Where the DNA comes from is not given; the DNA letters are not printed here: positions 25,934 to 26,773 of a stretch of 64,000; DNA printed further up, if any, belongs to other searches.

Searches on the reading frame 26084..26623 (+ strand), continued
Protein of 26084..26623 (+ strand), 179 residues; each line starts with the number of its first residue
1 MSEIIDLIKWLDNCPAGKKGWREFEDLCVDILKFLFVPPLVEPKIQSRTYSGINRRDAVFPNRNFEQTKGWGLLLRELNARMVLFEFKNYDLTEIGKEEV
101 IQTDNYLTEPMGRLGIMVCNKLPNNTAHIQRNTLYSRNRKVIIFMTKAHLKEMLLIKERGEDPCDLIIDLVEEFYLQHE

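Call 81: search_solved_structures(query=A1, max_evalue=10, show_alignments=2)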
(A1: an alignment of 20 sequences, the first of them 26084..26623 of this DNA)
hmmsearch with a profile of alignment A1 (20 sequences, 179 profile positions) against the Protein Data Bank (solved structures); distinct sequences matched with E-value up to 10: 2.
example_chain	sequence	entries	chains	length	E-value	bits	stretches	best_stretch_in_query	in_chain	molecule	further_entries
6qbz_A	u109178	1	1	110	0.27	14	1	101-162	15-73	Ribosome hibernation promoting factor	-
6s0x_v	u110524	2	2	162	0.62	12.8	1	101-162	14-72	Ribosome hibernation promoting factor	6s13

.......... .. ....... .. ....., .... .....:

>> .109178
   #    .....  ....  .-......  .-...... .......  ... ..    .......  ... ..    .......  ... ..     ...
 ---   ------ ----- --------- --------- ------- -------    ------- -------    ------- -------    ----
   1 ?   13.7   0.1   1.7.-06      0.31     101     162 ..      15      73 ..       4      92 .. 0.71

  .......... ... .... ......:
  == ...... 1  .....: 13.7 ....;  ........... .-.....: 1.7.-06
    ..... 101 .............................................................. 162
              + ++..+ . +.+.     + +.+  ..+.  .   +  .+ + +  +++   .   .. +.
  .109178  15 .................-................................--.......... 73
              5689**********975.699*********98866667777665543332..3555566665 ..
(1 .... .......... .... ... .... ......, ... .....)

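Call 82: search_protein_families(library=pfam, proteins=[L067:3425-4492:+, L066:3453-5549:+, L034:7074-8540:+, L034:5672-6943:+], max_evalue=0.001)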
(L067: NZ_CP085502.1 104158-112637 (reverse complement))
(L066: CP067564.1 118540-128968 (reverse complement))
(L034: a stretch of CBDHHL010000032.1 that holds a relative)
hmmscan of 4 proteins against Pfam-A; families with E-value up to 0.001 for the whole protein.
L067:3425-4492:+ (355 aa): 2 families
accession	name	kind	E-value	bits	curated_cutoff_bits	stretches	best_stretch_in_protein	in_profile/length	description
PF04471.18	Mrr_cat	-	2.6e-07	31.2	21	1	12-127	5-114/115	Restriction endonuclease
PF13635.12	DUF4143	-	0.00068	19.9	28.1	0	8-63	103-158/160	Domain of unknown function (DUF4143)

L066:3453-5549:+ (698 aa): 1 family
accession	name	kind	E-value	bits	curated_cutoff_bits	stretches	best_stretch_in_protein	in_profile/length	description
PF24389.1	ORC-CDC6-like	-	4e-07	29.6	27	1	10-58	1-49/571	ORC-CDC6-like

L034:7074-8540:+ (488 aa): 5 families
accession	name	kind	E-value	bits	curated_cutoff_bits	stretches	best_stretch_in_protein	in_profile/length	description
PF13676.11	TIR_2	-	1.7e-29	103.2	28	1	43-161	1-120/122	TIR domain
PF04471.18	Mrr_cat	-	2.8e-24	85.9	21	1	175-297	2-115/115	Restriction endonuclease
PF01582.25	TIR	-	1.3e-08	35.2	21.3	1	49-130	12-92/179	TIR domain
PF13156.12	Mrr_cat_2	-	3.2e-05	24.3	22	1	199-295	23-112/127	Restriction endonuclease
PF08937.16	ThsB_TIR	-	3.7e-05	24.5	21.2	1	44-116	1-82/100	Thoeris protein ThsB, TIR-like domain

L034:5672-6943:+ (423 aa): 0 families

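Call 89: find_encoding_contigs(protein=P0084, flank=8000, max_places=3)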
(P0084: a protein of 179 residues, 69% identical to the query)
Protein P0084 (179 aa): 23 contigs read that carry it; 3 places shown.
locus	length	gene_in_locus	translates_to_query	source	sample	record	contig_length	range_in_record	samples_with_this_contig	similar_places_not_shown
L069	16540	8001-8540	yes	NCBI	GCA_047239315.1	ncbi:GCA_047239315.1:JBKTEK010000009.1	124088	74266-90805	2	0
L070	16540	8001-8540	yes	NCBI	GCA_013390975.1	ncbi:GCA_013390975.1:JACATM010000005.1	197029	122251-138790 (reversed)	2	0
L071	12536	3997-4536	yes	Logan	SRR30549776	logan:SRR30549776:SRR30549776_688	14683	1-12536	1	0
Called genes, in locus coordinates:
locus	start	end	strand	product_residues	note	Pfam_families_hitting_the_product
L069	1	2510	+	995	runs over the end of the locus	PF00270:DEAD, PF04851:ResIII, PF18766:SWI2_SNF2, PF00271:Helicase_C (weak)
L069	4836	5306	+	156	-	-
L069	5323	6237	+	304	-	-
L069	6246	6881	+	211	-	PF02810:SEC-C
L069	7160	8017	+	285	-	PF01582:TIR (weak), PF13676:TIR_2, PF04471:Mrr_cat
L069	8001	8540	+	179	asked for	-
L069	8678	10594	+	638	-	PF02463:SMC_N, PF11398:DUF2813, PF13175:AAA_15, PF13476:AAA_23, PF13304:AAA_21, PF20469:OLD-like_TOPRIM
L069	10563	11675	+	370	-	PF00580:UvrD-helicase, PF13245:AAA_19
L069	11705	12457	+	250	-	-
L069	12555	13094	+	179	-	-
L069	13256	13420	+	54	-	-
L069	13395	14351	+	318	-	-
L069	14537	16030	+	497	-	PF09848:SLFN-g3_helicase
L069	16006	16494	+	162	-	PF09848:SLFN-g3_helicase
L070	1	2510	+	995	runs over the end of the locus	PF00270:DEAD, PF04851:ResIII, PF18766:SWI2_SNF2, PF00271:Helicase_C (weak)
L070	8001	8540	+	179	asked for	-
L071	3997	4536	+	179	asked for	-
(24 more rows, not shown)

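Call 91: find_encoding_contigs(protein=P0085, flank=8000, max_places=1)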
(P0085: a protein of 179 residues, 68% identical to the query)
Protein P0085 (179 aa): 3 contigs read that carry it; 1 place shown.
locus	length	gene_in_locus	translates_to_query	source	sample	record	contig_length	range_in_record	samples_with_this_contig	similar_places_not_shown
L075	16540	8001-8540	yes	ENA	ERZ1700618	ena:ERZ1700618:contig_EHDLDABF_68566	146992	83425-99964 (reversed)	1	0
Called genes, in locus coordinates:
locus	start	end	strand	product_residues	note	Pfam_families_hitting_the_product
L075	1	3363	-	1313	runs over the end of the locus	PF12770:CHAT, PF23381:Beta-prop_IFT122_1st, PF23414:Beta-prop_EML_2, PF24105:Beta-prop_CAF1B_HIR1, PF24782:WD40_MABP1-WDR62_2nd, PF24796:WDR55, PF24807:WD40_CDC20-Fz, PF24814:WD40_Prp19, +113 more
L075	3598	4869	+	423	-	-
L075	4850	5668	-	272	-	PF01209:Ubie_methyltran (weak), PF13489:Methyltransf_23, PF08241:Methyltransf_11, PF08242:Methyltransf_12, PF13649:Methyltransf_25, PF13847:Methyltransf_31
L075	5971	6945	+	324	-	PF02899:Phage_int_SAM_1, PF00589:Phage_integrase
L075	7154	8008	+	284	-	PF01582:TIR, PF13676:TIR_2, PF04471:Mrr_cat, PF22722:NA-iREase1 (weak)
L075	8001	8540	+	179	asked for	-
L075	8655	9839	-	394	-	-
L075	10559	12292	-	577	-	-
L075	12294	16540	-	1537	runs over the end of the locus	-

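Call 92: find_encoding_contigs(protein=P0120, flank=8000, max_places=1)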
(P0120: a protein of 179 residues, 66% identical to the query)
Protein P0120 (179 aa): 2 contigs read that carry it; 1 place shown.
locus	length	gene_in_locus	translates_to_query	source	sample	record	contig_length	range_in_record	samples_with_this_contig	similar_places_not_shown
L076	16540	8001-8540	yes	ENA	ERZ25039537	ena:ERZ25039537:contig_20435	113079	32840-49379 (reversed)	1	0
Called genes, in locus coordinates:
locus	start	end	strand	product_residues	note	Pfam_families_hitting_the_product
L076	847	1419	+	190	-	PF00665:rve, PF13683:rve_3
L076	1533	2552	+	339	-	-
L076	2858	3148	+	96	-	PF01266:DAO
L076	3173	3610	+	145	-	PF13610:DDE_Tnp_IS240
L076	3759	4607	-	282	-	PF00106:adh_short, PF13561:adh_short_C2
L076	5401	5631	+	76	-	PF00166:Cpn10 (weak)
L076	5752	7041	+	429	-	PF18871:HEPN_Toprim_N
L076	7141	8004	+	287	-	PF01582:TIR (weak), PF13676:TIR_2, PF04471:Mrr_cat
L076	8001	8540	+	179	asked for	-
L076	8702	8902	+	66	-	PF02979:NHase_alpha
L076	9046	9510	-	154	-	-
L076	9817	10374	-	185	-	PF02525:Flavodoxin_2, PF03358:FMN_red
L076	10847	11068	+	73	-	-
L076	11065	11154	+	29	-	-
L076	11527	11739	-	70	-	PF03446:NAD_binding_2, PF03807:F420_oxidored, PF10727:Rossmann-like (weak)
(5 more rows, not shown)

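Call 93: find_encoding_contigs(protein=P0077, flank=8000, max_places=1)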
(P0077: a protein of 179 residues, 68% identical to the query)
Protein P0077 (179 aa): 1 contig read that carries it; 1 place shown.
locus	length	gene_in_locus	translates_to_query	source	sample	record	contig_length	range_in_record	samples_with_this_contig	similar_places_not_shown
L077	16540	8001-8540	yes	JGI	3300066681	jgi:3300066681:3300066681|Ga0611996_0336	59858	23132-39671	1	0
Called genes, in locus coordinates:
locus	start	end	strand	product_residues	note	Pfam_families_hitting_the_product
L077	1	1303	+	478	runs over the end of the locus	PF27155:Y4rL_C (weak), PF22483:Mu-transpos_C_2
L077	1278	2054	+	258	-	PF01695:IstB_IS21, PF00308:Bac_DnaA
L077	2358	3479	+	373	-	PF01609:DDE_Tnp_1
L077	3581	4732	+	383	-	PF01609:DDE_Tnp_1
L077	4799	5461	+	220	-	PF01609:DDE_Tnp_1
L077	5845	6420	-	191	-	PF13358:DDE_3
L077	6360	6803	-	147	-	PF13565:HTH_32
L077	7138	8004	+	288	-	PF01582:TIR, PF08937:ThsB_TIR (weak), PF13676:TIR_2, PF04471:Mrr_cat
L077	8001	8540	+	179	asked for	-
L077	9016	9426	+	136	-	PF00512:HisKA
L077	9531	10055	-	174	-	-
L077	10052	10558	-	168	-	-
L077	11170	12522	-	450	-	PF16952:Gln-synt_N_2, PF00120:Gln-synt_C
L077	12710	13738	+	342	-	PF04055:Radical_SAM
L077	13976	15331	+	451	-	PF00067:p450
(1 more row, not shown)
